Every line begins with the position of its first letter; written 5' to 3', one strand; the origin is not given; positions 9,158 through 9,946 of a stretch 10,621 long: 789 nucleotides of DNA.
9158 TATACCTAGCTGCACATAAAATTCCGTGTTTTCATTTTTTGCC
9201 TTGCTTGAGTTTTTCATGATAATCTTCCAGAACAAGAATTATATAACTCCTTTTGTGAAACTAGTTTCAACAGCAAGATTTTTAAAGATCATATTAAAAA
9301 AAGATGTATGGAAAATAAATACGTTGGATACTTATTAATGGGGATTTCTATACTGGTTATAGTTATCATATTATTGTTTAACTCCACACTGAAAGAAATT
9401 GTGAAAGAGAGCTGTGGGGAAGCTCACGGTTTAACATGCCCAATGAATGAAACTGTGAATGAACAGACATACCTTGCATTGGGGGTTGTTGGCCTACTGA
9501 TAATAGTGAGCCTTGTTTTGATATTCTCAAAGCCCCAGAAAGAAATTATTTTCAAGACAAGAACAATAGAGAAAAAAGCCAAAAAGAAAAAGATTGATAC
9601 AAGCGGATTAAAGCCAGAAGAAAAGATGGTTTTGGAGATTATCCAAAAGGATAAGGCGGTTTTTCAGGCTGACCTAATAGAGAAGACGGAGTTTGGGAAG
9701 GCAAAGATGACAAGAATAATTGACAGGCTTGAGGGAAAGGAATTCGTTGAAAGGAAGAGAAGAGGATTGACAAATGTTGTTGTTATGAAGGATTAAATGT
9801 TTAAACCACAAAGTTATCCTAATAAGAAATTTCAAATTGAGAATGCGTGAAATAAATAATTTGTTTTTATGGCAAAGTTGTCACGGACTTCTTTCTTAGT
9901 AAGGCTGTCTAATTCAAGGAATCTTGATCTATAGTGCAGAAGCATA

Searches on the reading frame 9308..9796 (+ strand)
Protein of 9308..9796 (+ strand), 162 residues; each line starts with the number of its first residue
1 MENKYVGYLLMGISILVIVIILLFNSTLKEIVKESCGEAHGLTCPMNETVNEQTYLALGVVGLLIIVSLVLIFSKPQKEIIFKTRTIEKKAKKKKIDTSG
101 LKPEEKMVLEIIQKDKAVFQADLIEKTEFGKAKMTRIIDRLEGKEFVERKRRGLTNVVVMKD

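Call 3: search_protein_families(library=pfam, proteins=[window:9308-9796:+], max_evalue=0.1)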
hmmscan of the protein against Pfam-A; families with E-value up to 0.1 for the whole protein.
window:9308-9796:+ (162 aa): 15 families
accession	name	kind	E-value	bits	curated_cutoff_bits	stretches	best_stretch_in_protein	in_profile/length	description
PF24034.1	DUF7343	-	1.7e-07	31.4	27.6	1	103-160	4-61/62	Domain of unknown function (DUF7343)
PF01047.28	MarR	-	1.2e-06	28.7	24.6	1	105-151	5-51/59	MarR family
PF12802.13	MarR_2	-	1.4e-06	28.8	27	1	99-151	1-54/61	MarR family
PF00344.25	SecY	-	0.012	15.4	32.2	1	13-108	180-255/306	SecY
PF13463.12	HTH_27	-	0.015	16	22.2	1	101-151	1-52/68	Winged helix DNA-binding domain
PF00003.28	7tm_3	-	0.018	15.2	33.5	1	10-89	121-192/251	7 transmembrane sweet-taste receptor of 3 GCPR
PF01545.26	Cation_efflux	-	0.019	15.2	26.6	1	4-77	67-126/198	Cation efflux family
PF05158.18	RNA_pol_Rpc34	-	0.041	13.8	28.4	1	76-148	62-131/332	RNA polymerase Rpc34 subunit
PF02002.24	TFIIE_alpha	-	0.042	14.2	22.9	1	104-152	14-62/105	TFIIE alpha subunit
PF15820.10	ECSCR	-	0.051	13.9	27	1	42-102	11-69/104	Endothelial cell-specific chemotaxis regulator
PF22665.2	DUF6293_C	-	0.057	14.3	27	0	100-159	28-89/101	DUF6293 C-terminal winged helix domain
PF01978.25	TrmB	-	0.063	13.6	25.6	0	100-152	5-57/68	Sugar-specific transcriptional regulator TrmB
PF09323.15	DUF1980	-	0.074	13.9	25.9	0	51-80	31-59/110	DUF1980 N-terminal domain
PF22381.2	Staph_reg_Sar_Rot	-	0.078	13.5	27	1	97-151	8-62/85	Transcriptional regulator SarA/Rot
PF13630.11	SdpI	-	0.094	13.3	28.2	0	3-70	26-69/71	SdpI/YfhL protein family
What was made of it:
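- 9308..9796 (+): Divergently transcribed membrane-anchored MarR/DUF7343 winged-helix regulator. It has 2 TM helices and a Cys-containing loop, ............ Pfam (call 3).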

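Call 4: search_protein_families(library=ncbifam, proteins=[window:9308-9796:+], max_evalue=0.1)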
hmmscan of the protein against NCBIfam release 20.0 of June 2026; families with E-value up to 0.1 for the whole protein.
window:9308-9796:+ (162 aa): 13 families
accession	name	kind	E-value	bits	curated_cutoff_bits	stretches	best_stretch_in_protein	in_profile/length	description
NF003158.0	PRK04132.1-3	equivalog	0.00029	18.1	1750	1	85-157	801-869/1437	replication factor C small subunit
NF053777.1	Saro0803TransReg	equivalog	0.0009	18.9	200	1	107-151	41-85/140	Saro_0803 family transcriptional regulator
NF053606.1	Sta1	subfamily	0.0016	18.5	80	1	100-152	17-69/100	Sta1 family transcriptional regulator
NF040939.2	trans_reg_lrs14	equivalog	0.005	16.9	90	1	106-152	25-71/103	Lrs14 family HTH-type transcriptional regulator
TIGR01197.1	nramp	subfamily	0.0075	15.6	272.5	1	9-111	138-236/390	metal ion transporter, metal ion (Mn2+/Fe2+) transporter (Nramp) family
NF003210.0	PRK04172.1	equivalog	0.0097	14.8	350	1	101-158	4-61/496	phenylalanine--tRNA ligase subunit alpha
TIGR01889.1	Staph_reg_Sar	paralog_domain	0.013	15.8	62.6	1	100-151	22-77/109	staphylococcal accessory regulator family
TIGR02337.1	HpaR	equivalog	0.013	15.4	121.2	1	100-151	25-76/130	homoprotocatechuate degradation operon regulator HpaR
NF033486.1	harvest_ssl1498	equivalog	0.042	13.8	45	0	49-72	24-48/53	photosystem II assembly protein Psb34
NF045593.1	bilirub_TF_BilQ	equivalog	0.052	13.2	125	1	108-151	35-78/135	bilirubin utilization transcriptional regulator BilQ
NF050061.1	DisulBndDbaCampy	equivalog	0.072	12.9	90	1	63-79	7-23/55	disulfide bond formation protein Dba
TIGR00802.1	nico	subfamily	0.075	12.5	333.05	1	8-96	41-128/281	HoxN/HupN/NixA family nickel/cobalt transporter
NF052638.1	TransRegOhrRVib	equivalog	0.084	12.6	200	0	106-152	40-86/141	transcriptional regulator OhrR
